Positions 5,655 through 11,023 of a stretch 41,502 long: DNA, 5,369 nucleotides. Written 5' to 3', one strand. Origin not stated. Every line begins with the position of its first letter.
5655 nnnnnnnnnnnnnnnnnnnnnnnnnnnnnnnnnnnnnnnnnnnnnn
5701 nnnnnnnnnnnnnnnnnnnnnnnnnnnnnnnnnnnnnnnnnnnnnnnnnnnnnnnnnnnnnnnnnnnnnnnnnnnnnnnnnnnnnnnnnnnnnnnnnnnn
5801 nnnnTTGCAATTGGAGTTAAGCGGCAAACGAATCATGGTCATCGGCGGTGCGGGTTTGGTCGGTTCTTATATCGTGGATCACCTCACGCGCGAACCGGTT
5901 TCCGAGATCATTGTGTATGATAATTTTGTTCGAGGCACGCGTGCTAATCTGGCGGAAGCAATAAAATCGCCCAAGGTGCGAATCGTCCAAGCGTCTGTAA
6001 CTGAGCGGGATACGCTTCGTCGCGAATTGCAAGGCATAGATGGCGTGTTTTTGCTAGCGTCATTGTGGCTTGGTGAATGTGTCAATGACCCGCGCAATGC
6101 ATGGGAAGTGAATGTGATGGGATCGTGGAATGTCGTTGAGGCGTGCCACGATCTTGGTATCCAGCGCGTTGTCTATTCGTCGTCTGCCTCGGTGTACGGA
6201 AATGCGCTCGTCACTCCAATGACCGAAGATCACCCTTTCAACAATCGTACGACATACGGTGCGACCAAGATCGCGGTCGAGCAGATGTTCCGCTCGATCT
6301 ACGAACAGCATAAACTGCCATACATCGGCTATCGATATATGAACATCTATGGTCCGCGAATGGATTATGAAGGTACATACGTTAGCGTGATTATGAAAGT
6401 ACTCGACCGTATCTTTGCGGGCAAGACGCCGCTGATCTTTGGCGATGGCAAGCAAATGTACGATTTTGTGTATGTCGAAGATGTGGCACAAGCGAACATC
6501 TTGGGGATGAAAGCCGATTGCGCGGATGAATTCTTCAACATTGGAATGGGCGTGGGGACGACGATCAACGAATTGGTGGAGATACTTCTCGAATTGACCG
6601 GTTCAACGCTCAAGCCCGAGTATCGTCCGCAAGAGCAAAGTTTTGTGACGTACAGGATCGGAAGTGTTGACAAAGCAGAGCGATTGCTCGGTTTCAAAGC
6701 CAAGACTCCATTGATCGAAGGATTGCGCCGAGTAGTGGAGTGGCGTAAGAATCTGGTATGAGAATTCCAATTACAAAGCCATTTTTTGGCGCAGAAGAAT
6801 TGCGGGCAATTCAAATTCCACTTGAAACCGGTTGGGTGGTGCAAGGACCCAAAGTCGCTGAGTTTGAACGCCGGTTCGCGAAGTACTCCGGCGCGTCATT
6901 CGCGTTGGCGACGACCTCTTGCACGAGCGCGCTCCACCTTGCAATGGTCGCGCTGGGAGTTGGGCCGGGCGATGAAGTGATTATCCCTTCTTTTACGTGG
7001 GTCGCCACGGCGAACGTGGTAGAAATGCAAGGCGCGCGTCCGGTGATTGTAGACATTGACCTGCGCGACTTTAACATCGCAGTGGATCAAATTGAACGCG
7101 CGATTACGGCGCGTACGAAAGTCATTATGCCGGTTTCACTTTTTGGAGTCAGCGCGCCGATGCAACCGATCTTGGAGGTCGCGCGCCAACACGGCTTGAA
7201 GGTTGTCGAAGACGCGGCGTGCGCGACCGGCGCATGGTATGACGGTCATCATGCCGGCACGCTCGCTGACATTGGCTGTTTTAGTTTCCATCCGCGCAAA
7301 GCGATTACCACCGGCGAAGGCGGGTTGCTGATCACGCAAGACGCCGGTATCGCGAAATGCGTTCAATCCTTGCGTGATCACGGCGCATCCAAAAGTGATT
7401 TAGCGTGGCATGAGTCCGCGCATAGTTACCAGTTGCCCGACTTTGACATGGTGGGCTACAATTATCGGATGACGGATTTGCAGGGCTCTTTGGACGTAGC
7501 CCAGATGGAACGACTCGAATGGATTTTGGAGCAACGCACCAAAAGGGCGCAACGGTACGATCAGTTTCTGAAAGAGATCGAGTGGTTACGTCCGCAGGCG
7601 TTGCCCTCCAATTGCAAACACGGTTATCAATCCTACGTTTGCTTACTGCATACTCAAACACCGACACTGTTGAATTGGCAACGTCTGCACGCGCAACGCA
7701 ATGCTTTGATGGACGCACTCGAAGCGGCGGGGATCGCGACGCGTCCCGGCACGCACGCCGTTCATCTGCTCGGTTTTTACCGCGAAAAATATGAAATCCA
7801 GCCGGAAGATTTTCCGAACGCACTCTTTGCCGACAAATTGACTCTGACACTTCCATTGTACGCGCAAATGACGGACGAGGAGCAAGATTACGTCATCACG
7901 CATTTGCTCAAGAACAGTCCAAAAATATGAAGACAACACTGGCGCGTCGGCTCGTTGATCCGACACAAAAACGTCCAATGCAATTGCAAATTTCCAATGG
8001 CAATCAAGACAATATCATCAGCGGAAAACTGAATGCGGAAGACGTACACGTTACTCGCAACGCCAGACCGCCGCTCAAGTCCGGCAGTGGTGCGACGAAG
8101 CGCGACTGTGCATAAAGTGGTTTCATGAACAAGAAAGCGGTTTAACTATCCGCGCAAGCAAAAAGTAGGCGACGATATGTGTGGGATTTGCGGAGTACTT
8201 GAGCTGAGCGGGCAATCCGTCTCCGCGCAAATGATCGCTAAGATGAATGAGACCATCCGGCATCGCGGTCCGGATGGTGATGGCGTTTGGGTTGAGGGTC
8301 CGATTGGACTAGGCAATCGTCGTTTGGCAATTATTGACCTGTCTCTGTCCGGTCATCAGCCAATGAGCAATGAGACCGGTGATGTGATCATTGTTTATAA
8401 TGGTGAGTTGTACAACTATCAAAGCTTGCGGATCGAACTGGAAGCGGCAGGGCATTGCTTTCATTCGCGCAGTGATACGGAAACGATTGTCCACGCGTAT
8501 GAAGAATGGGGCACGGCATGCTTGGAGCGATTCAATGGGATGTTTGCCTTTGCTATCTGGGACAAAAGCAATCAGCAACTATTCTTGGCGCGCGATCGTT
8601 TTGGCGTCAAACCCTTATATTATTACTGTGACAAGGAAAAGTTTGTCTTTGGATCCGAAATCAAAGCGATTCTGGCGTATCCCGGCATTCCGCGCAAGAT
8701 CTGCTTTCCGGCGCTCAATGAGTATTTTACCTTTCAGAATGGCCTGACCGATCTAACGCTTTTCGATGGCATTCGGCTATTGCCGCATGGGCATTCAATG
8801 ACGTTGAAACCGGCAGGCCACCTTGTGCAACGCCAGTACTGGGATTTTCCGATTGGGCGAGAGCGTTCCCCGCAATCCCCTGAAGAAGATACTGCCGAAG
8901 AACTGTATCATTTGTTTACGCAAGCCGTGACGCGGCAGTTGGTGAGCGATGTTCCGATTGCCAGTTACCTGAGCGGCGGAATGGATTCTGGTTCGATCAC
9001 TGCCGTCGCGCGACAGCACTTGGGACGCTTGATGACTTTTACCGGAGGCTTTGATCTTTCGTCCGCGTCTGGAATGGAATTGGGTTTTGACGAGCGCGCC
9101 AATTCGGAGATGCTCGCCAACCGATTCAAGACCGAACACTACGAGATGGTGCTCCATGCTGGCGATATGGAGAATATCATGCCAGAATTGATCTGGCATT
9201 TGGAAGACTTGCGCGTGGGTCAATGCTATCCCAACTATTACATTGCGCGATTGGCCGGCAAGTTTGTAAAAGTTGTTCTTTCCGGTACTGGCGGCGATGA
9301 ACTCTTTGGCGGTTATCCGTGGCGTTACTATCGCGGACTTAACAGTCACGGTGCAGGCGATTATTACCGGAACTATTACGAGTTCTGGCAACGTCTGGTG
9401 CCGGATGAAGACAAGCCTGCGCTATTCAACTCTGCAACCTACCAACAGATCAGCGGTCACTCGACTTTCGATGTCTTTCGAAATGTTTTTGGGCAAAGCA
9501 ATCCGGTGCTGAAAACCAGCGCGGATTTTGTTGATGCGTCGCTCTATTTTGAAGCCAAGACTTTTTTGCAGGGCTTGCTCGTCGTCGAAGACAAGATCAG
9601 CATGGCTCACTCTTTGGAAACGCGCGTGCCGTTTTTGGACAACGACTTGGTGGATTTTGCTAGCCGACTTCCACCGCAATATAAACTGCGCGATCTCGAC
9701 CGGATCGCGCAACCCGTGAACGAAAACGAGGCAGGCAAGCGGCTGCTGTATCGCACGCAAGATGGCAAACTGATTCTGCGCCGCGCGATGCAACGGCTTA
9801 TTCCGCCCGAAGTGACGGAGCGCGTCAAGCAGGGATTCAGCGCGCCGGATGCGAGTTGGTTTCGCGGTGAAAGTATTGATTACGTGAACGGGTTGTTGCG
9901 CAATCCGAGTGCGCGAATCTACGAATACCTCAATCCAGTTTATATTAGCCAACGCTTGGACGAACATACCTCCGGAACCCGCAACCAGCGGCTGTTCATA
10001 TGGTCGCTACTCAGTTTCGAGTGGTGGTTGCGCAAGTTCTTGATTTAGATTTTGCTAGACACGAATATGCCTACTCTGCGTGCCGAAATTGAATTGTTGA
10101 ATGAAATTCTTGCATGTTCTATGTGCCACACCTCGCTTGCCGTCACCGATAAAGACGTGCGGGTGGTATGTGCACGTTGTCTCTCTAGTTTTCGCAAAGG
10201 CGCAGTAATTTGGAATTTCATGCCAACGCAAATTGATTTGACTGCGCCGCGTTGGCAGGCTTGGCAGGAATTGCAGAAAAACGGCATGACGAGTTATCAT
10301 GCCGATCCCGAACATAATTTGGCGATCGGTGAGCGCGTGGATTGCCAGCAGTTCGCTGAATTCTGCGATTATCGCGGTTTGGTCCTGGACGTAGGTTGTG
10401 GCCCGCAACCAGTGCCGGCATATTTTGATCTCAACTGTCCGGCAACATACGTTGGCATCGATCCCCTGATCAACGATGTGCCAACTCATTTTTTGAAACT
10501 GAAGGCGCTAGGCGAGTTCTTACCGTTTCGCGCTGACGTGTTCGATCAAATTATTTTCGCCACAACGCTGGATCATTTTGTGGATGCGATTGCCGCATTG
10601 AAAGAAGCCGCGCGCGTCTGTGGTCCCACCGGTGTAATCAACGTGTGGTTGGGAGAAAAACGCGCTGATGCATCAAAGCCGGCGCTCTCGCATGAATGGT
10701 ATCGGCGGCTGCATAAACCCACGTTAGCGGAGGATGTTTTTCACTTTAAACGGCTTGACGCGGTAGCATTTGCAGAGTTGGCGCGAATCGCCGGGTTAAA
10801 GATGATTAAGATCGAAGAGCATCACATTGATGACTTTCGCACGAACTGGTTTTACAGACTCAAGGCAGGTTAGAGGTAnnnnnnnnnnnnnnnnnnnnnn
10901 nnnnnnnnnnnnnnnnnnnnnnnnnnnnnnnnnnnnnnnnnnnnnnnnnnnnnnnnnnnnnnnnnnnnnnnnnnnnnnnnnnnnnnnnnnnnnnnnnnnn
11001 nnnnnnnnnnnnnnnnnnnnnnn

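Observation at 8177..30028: Threefold iteration of AsnB-type amidotransferase + CgeB-like transferase + SAM methyltransferase inside one glycan operon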

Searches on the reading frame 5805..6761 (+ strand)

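Call 4: search_protein_families(library=pfam, proteins=[window:5805-6761:+], max_evalue=0.01)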
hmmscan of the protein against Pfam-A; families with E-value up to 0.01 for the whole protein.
window:5805-6761:+ (318 aa): 11 families
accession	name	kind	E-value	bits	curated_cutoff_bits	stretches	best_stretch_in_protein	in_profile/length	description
PF01370.27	Epimerase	-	4.5e-52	177.3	20.9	1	10-247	1-240/240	NAD dependent epimerase/dehydratase family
PF16363.11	GDP_Man_Dehyd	-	8.9e-41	140.9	27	1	11-309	1-331/332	GDP-mannose 4,6 dehydratase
PF01073.25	3Beta_HSD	-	1.5e-26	93.5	22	1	11-237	1-231/280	3-beta hydroxysteroid dehydrogenase/isomerase family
PF02719.21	Polysacc_synt_2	-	1.7e-13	50.9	20.2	1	10-282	1-262/293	Polysaccharide biosynthesis protein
PF05368.20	NmrA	-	2.2e-10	41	27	1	8-129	3-109/298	NmrA-like family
PF13460.12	NAD_binding_10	-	2.8e-09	37.5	27.2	1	14-134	1-105/184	NAD(P)H-binding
PF07993.18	NAD_binding_4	-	8.9e-09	35.3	20.1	1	94-230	103-257/258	Male sterility protein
PF04321.23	RmlD_sub_bind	-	1.2e-08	34.8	27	1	9-170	2-144/287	RmlD substrate binding domain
PF08659.16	KR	-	6.3e-05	23.4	22.6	1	11-134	4-144/180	KR domain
PF00106.31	adh_short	-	0.00065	19.7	26.6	0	8-169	1-167/195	short chain dehydrogenase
PF03435.24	Sacchrp_dh_NADP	-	0.0073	17.1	25.1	0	10-77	1-68/129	Saccharopine dehydrogenase NADP binding domain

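Call 79: search_protein_families(library=ncbifam, proteins=[window:5805-6761:+], max_evalue=1e-10)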
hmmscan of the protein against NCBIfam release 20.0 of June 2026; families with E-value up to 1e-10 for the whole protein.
window:5805-6761:+ (318 aa): 17 families
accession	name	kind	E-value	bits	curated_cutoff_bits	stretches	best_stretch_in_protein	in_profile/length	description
TIGR01179.1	galE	equivalog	2.5e-47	161.3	262.3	1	9-316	1-327/332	UDP-glucose 4-epimerase GalE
TIGR02197.1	heptose_epim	equivalog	2.8e-41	141.7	274.6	1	10-314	1-313/316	ADP-glyceromanno-heptose 6-epimerase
TIGR04180.1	EDH_00030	hypoth_equivalog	1.6e-39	135.7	475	1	10-300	1-295/297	NAD-dependent 4,6-dehydratase LegB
TIGR01181.1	dTDP_gluc_dehyt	equivalog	2.7e-36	125.3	365.1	1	9-314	1-311/321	dTDP-glucose 4,6-dehydratase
NF008360.0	PRK11150.1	equivalog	2e-27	96.3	452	1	10-263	2-252/310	ADP-glyceromanno-heptose 6-epimerase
NF047922.1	GDPFucSynFcl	equivalog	3e-26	92.6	500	1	7-313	2-300/308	GDP-L-fucose synthase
NF011728.1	PRK15181.1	equivalog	3e-24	85.7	760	1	3-313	11-336/348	Vi polysaccharide biosynthesis UDP-N-acetylglucosaminuronic acid C-4 epimerase TviC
NF007956.0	PRK10675.1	subfamily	1.1e-22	80.6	394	1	9-313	2-328/338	UDP-glucose 4-epimerase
NF042422.1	oxyalk_red_OleD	equivalog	2.7e-21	76.3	580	1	9-302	2-285/329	2-alkyl-3-oxoalkanoate reductase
NF042423.1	oxyalk_red_Shew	equivalog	8.6e-19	67.8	580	1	3-237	4-223/331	2-alkyl-3-oxoalkanoate reductase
NF007582.0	PRK10217.1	equivalog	9e-19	67.8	698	1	8-266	2-271/355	dTDP-glucose 4,6-dehydratase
NF007490.0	PRK10084.1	subfamily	1.2e-17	64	649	1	9-314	2-334/361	dTDP-glucose 4,6-dehydratase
TIGR03466.1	HpnA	hypoth_equivalog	1.3e-16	60.4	367.65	1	9-268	2-249/327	hopanoid-associated sugar epimerase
NF043036.1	ErythonDh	equivalog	2.9e-16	59.6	325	1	9-161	2-159/321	D-erythronate dehydrogenase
NF008872.0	PRK11908.1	equivalog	3.8e-12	45.9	294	1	8-278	2-282/349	bifunctional UDP-4-keto-pentose/UDP-xylose synthase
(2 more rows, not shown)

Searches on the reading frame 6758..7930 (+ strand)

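Call 4: search_protein_families(library=pfam, proteins=[window:6758-7930:+], max_evalue=0.01)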
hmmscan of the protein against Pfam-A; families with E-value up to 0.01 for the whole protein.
window:6758-7930:+ (390 aa): 5 families
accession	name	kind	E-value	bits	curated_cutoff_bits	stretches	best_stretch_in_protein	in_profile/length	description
PF01041.23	DegT_DnrJ_EryC1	-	2.2e-111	373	19.8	1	12-383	5-359/360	DegT/DnrJ/EryC1/StrS aminotransferase family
PF00155.27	Aminotran_1_2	-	5.3e-11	42.8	19.7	1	33-161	44-194/361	Aminotransferase class I and II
PF01053.26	Cys_Met_Meta_PP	-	6.2e-08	32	27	1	30-167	51-188/381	Cys/Met metabolism PLP-dependent enzyme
PF00266.25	Aminotran_5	-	7.6e-07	28.9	21.5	1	51-158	66-181/371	Aminotransferase class-V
PF01212.27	Beta_elim_lyase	-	4.3e-06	26.7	27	1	29-335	30-244/288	Beta-eliminating lyase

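Call 79: search_protein_families(library=ncbifam, proteins=[window:6758-7930:+], max_evalue=1e-10)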
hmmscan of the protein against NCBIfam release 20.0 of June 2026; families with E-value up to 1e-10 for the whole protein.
window:6758-7930:+ (390 aa): 10 families
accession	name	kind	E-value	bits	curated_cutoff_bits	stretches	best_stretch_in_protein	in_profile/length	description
TIGR03588.1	PseC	equivalog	8e-91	304.8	423.5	1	8-384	7-377/380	UDP-4-amino-4,6-dideoxy-N-acetyl-beta-L-altrosamine transaminase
NF008658.2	PRK11658.1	equivalog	3.7e-81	272.7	631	1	3-383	5-373/379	UDP-4-amino-4-deoxy-L-arabinose aminotransferase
TIGR04181.1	NHT_00031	hypoth_equivalog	1.7e-74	250.8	420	1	3-346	1-340/359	LegC family aminotransferase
NF008687.0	PRK11706.1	equivalog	1.4e-69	234.7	375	1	3-385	2-372/375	dTDP-4-amino-4,6-dideoxygalactose transaminase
TIGR02379.1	ECA_wecE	subfamily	3.8e-58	197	434.85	1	3-385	2-373/376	dTDP-4-amino-4,6-dideoxy-D-glucose transaminase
NF011936.0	PRK15407.1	equivalog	1e-48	166.1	423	1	6-209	40-251/440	lipopolysaccharide biosynthesis protein RfbH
TIGR04427.1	PLP_DesI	equivalog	1.8e-44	152.4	650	1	21-348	41-347/390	dTDP-4-dehydro-6-deoxyglucose aminotransferase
NF004770.0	PRK06108.1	subfamily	5e-14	51.9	422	1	36-169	86-226/396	pyridoxal phosphate-dependent aminotransferase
NF005816.0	PRK07682.1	equivalog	1.2e-11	43.9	620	1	38-127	81-171/390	aminotransferase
NF009079.0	PRK12414.1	subfamily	1.6e-11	43.9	481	0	42-125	86-168/384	methionine aminotransferase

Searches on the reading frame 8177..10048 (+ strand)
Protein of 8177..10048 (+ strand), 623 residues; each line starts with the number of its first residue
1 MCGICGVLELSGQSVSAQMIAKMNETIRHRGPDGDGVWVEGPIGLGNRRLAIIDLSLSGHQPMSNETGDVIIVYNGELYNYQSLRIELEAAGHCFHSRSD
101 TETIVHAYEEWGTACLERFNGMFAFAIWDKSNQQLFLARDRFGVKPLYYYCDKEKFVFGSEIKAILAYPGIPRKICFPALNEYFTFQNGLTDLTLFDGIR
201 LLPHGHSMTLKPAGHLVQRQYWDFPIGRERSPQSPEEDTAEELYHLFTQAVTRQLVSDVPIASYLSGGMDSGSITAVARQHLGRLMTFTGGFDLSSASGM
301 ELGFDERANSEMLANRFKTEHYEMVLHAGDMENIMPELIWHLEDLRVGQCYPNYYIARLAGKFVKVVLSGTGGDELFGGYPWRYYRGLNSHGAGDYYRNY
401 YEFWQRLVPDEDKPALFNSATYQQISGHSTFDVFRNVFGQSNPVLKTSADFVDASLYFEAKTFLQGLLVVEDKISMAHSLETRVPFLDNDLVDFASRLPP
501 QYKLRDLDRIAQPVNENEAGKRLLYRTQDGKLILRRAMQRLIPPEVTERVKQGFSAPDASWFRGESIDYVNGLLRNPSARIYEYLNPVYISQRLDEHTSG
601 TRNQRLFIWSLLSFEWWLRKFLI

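Call 3: search_protein_families(library=pfam, proteins=[window:8177-10048:+], max_evalue=0.01)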
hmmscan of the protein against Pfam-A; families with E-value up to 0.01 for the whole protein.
window:8177-10048:+ (623 aa): 4 families
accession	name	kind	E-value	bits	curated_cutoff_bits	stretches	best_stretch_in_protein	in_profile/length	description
PF00733.27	Asn_synthase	-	9.5e-90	302.2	21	1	243-619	2-354/354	Asparagine synthase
PF13537.11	GATase_7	-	3.8e-50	169.5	25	1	48-167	2-123/123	Glutamine amidotransferase domain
PF13522.11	GATase_6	-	6.5e-48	162.5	27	1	32-161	1-130/130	Glutamine amidotransferase domain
PF12481.13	DUF3700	-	0.00015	21.7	27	1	116-163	126-173/228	Aluminium induced protein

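Call 8: search_protein_families(library=ncbifam, proteins=[window:8177-10048:+], max_evalue=0.01)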
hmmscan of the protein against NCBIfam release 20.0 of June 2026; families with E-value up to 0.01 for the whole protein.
window:8177-10048:+ (623 aa): 9 families
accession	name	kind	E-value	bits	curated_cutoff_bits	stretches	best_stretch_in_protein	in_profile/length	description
TIGR03108.1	eps_aminotran_1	hypoth_equivalog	3.8e-139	465.2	816.9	3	1-381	1-375/628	XrtA/PEP-CTERM system amidotransferase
TIGR01536.1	asn_synth_AEB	equivalog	5.8e-139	464.4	267.1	1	2-554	1-517/517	asparagine synthase (glutamine-hydrolyzing)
TIGR03104.1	trio_amidotrans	equivalog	9e-126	420.4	570.1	1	1-620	1-588/589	N-acetylglutaminylglutamine amidotransferase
NF033535.1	lass_lactam_cya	exception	6.3e-91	305.9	525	3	1-377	1-376/668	lasso peptide isopeptide bond-forming cyclase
NF006949.0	PRK09431.1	equivalog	2.2e-88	297.2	499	3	1-167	1-167/554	asparagine synthase B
NF033561.1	macrolact_Ik_Al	subfamily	5.5e-15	55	300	1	91-284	53-237/561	albusnodin/ikarugamycin family macrolactam cyclase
NF001484.0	PRK00331.1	subfamily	9.3e-12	44.1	381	1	62-168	87-201/601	isomerizing glutamine--fructose-6-phosphate transaminase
TIGR01135.1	glmS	equivalog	1.4e-11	43.6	418.05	1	62-168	86-200/607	glutamine--fructose-6-phosphate transaminase (isomerizing)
TIGR01134.1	purF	equivalog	5.3e-10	39.2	350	1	59-165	83-199/432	amidophosphoribosyltransferase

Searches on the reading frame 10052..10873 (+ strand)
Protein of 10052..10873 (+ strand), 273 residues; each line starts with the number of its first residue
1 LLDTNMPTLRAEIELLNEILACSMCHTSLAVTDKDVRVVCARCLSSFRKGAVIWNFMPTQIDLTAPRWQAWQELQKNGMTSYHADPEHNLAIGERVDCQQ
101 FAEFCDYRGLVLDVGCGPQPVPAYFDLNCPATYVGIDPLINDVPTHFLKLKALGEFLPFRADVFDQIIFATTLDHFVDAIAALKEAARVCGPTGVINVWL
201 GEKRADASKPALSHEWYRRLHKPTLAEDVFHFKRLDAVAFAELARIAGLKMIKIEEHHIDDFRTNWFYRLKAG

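Call 3: search_protein_families(library=pfam, proteins=[window:10052-10873:+], max_evalue=0.01)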
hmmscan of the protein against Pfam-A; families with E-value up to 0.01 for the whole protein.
window:10052-10873:+ (273 aa): 5 families
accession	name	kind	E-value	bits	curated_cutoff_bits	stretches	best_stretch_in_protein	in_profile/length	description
PF13489.12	Methyltransf_23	-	2.8e-09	37.3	27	1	100-253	15-163/164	Methyltransferase domain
PF08241.18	Methyltransf_11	-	3.1e-08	34.6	21.2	1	112-196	1-93/95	Methyltransferase domain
PF13649.12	Methyltransf_25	-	0.0001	23.3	27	1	111-194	1-97/97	Methyltransferase domain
PF13847.12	Methyltransf_31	-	0.0032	17.6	27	0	157-196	66-107/145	Methyltransferase domain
PF01209.24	Ubie_methyltran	-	0.0085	15.9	20.1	0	150-198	103-151/233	ubiE/COQ5 methyltransferase family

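Call 8: search_protein_families(library=ncbifam, proteins=[window:10052-10873:+], max_evalue=0.01)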
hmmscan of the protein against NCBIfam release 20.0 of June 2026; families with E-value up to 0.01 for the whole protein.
window:10052-10873:+ (273 aa): 4 families
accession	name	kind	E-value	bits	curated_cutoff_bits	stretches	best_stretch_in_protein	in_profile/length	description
NF045667.1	MTase_DVU1556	equivalog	7.1e-07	28.9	155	1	107-197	22-118/213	DVU_1556 family methyltransferase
NF001241.0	PRK00216.1-2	equivalog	0.0026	17.4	327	1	152-198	101-147/231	demethylmenaquinone methyltransferase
NF004452.0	PRK05785.1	equivalog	0.0027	17.2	207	1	101-192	45-139/228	hypothetical protein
NF001240.0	PRK00216.1-1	equivalog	0.0087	15.1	378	0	132-198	101-168/251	bifunctional demethylmenaquinone methyltransferase/2-methoxy-6-polyprenyl-1,4-benzoquinol methylase UbiE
